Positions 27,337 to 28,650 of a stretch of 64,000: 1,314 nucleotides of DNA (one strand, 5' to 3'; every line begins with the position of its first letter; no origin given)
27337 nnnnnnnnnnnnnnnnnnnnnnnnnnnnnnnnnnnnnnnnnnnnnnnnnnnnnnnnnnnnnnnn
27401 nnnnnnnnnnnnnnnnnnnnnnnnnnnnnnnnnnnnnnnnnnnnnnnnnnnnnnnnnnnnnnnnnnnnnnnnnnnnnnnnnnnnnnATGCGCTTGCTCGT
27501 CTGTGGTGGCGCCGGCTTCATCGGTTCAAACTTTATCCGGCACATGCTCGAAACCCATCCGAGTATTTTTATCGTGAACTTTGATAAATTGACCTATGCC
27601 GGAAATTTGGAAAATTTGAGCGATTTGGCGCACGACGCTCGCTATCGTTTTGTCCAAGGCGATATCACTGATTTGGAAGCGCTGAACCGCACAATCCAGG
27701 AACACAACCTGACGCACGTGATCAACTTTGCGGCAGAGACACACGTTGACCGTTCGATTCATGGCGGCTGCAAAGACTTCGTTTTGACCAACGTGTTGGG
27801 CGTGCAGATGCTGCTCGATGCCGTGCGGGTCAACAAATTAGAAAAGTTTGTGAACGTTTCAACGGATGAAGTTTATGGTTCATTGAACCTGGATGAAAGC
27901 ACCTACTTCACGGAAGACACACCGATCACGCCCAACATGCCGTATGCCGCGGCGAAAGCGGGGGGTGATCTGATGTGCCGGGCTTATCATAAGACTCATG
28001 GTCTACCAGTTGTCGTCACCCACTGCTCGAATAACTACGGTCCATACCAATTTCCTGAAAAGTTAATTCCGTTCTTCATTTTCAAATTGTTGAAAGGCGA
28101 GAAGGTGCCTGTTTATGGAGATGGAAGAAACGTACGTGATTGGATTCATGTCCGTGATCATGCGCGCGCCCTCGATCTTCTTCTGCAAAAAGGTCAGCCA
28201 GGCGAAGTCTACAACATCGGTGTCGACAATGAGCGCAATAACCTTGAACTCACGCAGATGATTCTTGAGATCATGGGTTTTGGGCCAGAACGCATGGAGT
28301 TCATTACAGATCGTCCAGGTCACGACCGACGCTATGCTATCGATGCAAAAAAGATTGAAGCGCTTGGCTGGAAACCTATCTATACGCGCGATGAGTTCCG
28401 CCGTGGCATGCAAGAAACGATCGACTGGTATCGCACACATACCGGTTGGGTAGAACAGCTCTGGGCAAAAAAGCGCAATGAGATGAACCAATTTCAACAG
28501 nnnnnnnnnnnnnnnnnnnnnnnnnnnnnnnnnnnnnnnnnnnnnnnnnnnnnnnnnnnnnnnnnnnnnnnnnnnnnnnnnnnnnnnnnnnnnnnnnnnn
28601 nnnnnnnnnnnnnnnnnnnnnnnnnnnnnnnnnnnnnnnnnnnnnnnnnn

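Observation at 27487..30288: A single 933-aa polypeptide that appears to encode a complete NDP-L-rhamnose pathway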

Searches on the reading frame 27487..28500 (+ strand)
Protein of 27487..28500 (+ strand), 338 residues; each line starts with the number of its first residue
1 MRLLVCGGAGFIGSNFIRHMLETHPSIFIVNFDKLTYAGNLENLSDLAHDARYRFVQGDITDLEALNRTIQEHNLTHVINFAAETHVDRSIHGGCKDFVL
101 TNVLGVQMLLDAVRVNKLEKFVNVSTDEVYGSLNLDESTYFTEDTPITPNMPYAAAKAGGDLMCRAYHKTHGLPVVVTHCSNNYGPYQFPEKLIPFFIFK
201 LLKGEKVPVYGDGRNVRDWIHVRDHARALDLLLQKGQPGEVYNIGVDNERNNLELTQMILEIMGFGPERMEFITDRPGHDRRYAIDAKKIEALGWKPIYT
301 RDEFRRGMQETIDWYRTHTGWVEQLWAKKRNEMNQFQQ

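Call 60: search_solved_structures(query=window:27487-28500:+, max_evalue=1e-60)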
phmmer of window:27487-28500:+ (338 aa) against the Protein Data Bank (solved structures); distinct sequences matched with E-value up to 1e-60: 10.
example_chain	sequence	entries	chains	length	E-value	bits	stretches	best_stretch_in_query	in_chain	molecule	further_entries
6bi4_A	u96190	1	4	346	3.1e-108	365.4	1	1-324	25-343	dTDP-glucose 4,6-dehydratase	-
2hun_A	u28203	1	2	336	8.2e-97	327.8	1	1-325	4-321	336aa long hypothetical dTDP-glucose 4,6-dehydratase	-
8shh_A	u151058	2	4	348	3e-95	322.6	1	2-325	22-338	dTDP-glucose 4,6-dehydratase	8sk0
1r66_A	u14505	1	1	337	3.7e-93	315.8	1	1-327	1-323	TDP-glucose-4,6-dehydratase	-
1g1a_A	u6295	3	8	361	2.6e-92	313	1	1-325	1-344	DTDP-D-GLUCOSE 4,6-DEHYDRATASE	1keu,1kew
1r6d_A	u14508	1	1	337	4.8e-92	312.1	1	1-327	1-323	TDP-glucose-4,6-dehydratase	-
1bxk_A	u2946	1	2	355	2e-87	296.9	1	2-325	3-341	PROTEIN (DTDP-GLUCOSE 4,6-DEHYDRATASE)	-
8du1_A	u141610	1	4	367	1.9e-85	290.4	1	3-326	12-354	dTDP-glucose 4,6-dehydratase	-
1kep_A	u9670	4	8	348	4.2e-82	279.4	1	3-322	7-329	dTDP-D-glucose 4,6-dehydratase | DTDP-GLUCOSE 4,6-DEHYDRATASE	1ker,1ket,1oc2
6vlo_A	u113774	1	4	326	5.8e-69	236.2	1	3-318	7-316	Putative dTDP-D-glucose 4,6-dehydratase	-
